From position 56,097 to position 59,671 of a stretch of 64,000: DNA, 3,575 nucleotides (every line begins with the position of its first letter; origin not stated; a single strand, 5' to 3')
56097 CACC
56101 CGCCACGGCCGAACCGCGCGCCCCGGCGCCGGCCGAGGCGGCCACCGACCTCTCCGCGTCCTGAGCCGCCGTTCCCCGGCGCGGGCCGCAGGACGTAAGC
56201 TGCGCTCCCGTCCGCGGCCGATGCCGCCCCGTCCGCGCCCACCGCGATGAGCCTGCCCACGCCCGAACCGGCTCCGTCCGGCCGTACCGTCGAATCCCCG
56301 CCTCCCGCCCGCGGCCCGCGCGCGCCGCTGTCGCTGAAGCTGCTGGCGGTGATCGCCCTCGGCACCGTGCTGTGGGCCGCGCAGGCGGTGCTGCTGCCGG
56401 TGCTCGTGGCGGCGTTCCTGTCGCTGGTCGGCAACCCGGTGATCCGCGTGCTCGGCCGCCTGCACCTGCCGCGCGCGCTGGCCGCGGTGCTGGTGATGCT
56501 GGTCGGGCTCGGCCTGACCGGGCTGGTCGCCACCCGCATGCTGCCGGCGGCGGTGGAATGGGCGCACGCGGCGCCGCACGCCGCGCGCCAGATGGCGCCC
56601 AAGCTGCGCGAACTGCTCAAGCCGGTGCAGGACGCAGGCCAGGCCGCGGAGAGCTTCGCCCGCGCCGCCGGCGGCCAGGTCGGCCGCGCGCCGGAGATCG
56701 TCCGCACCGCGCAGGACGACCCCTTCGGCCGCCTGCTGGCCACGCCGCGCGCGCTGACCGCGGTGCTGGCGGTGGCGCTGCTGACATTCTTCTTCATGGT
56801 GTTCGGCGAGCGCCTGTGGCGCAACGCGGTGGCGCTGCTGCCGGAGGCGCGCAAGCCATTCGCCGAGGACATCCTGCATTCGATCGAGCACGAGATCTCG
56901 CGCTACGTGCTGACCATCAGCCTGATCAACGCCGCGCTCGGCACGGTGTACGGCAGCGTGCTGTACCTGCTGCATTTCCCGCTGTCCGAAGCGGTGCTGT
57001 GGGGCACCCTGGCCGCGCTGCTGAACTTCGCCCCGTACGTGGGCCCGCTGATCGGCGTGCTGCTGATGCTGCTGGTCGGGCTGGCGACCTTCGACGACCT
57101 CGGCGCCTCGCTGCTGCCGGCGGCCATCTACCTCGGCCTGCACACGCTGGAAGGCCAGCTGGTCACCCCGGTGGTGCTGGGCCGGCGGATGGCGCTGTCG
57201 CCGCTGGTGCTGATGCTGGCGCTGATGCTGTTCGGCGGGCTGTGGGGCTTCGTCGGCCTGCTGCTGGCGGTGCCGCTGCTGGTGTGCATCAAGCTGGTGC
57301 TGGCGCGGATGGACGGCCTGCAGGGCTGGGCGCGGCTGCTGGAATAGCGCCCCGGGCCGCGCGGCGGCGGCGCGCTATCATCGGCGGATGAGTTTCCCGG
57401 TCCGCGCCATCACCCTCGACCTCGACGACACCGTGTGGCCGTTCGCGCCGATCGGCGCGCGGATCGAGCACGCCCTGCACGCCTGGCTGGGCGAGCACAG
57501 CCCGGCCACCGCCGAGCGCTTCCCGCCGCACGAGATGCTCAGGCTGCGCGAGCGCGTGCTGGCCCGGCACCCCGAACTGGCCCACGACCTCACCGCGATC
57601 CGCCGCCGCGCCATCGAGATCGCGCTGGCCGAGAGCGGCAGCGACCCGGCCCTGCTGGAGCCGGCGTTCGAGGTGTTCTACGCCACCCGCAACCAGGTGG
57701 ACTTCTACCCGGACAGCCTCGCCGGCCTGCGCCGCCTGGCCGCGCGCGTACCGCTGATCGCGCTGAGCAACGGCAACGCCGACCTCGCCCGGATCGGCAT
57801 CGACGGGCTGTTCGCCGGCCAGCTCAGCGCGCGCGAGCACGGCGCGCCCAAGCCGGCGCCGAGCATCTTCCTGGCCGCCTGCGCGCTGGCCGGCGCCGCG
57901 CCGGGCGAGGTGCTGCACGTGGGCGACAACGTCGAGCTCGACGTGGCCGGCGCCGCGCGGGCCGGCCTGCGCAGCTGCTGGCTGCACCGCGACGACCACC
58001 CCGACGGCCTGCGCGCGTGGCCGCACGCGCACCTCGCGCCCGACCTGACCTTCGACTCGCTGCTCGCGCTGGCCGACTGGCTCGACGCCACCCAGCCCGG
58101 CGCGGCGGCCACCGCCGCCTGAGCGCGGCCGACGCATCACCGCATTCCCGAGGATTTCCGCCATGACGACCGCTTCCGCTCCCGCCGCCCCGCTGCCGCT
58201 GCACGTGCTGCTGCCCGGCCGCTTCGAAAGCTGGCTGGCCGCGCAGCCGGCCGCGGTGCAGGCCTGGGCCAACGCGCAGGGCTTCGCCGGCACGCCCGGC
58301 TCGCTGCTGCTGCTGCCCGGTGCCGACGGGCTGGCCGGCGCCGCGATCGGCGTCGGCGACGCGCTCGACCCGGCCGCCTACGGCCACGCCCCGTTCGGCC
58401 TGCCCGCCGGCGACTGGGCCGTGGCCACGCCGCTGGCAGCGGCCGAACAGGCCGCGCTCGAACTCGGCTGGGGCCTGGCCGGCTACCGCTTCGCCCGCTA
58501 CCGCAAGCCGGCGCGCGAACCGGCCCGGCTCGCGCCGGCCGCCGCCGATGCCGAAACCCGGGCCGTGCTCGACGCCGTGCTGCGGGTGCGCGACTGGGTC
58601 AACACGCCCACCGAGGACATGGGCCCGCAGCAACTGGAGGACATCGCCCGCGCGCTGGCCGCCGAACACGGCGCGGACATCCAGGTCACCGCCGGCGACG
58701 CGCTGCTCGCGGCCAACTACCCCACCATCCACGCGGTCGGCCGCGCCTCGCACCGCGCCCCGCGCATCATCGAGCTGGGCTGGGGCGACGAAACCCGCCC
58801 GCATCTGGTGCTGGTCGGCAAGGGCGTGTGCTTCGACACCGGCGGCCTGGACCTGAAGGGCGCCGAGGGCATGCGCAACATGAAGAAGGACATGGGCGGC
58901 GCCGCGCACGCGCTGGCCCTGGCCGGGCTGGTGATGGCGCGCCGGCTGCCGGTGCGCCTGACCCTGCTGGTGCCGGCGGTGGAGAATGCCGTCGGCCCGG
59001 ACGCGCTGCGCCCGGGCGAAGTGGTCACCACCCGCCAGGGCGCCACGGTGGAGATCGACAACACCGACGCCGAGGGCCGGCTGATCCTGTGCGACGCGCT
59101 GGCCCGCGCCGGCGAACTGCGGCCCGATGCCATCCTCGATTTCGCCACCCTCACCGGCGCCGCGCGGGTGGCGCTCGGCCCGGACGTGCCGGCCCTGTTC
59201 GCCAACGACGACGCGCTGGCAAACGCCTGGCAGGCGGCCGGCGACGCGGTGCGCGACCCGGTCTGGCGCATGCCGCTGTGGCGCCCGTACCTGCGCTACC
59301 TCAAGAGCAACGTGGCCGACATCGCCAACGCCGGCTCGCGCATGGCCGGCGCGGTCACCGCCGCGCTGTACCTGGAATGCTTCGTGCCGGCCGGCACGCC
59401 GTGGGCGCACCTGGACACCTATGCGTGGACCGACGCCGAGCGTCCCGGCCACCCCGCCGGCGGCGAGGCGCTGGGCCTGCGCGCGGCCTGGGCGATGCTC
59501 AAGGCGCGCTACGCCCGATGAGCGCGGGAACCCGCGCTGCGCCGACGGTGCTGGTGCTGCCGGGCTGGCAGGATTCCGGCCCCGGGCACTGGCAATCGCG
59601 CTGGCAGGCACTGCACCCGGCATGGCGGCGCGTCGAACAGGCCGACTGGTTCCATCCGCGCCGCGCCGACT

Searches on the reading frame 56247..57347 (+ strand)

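Call 63: search_protein_families(library=pfam, proteins=[window:56247-57347:+], max_evalue=0.00001)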
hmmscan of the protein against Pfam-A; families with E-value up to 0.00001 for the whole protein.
window:56247-57347:+ (366 aa): 1 family
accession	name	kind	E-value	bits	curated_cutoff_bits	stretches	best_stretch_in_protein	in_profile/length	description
PF01594.21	AI-2E_transport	-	1.1e-43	150.1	34.3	1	32-352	5-323/327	AI-2E family transporter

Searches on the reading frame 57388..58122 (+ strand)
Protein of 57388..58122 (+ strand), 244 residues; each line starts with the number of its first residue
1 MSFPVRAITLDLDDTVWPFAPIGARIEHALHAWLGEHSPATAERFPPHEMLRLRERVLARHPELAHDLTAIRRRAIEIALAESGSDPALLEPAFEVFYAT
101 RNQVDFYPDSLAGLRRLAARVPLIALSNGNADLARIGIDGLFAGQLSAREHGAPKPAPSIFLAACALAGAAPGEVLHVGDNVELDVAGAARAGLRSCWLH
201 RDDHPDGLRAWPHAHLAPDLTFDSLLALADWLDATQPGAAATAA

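Call 63: search_protein_families(library=pfam, proteins=[window:57388-58122:+], max_evalue=0.00001)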
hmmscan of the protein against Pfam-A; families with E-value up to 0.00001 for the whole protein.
window:57388-58122:+ (244 aa): 3 families
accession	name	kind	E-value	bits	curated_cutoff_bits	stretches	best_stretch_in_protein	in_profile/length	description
PF00702.32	Hydrolase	-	1.1e-19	72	26.4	1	5-193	1-191/191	haloacid dehalogenase-like hydrolase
PF13242.12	Hydrolase_like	-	5.1e-10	39.6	22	1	154-225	3-72/75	HAD-hyrolase-like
PF13419.12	HAD_2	-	9.6e-07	29.5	23.8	1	131-198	111-177/178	Haloacid dehalogenase-like hydrolase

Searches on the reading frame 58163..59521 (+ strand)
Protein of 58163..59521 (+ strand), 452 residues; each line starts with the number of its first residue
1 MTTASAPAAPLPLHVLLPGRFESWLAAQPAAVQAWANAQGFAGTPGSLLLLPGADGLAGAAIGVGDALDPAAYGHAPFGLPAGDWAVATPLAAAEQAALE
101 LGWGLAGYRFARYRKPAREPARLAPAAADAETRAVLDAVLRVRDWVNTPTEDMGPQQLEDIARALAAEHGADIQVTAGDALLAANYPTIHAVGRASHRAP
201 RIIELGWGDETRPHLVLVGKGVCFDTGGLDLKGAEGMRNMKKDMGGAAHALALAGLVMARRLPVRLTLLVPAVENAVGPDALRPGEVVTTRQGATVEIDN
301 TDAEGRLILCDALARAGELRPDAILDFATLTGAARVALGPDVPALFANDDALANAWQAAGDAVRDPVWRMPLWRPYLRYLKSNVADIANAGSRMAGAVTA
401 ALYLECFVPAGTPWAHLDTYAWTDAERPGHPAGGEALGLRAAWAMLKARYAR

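Call 63: search_protein_families(library=pfam, proteins=[window:58163-59521:+], max_evalue=0.00001)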
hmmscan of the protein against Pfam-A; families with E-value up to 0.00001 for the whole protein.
window:58163-59521:+ (452 aa): 2 families
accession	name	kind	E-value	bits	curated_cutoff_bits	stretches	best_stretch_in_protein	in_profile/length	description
PF00883.26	Peptidase_M17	-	9.1e-101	337.6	25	1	142-439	3-306/310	Cytosol aminopeptidase family, catalytic domain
PF21337.3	Peptidase_M17_N_1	-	1.4e-18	67.6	27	1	11-124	1-116/118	M17 aminopeptidase, N-terminal domain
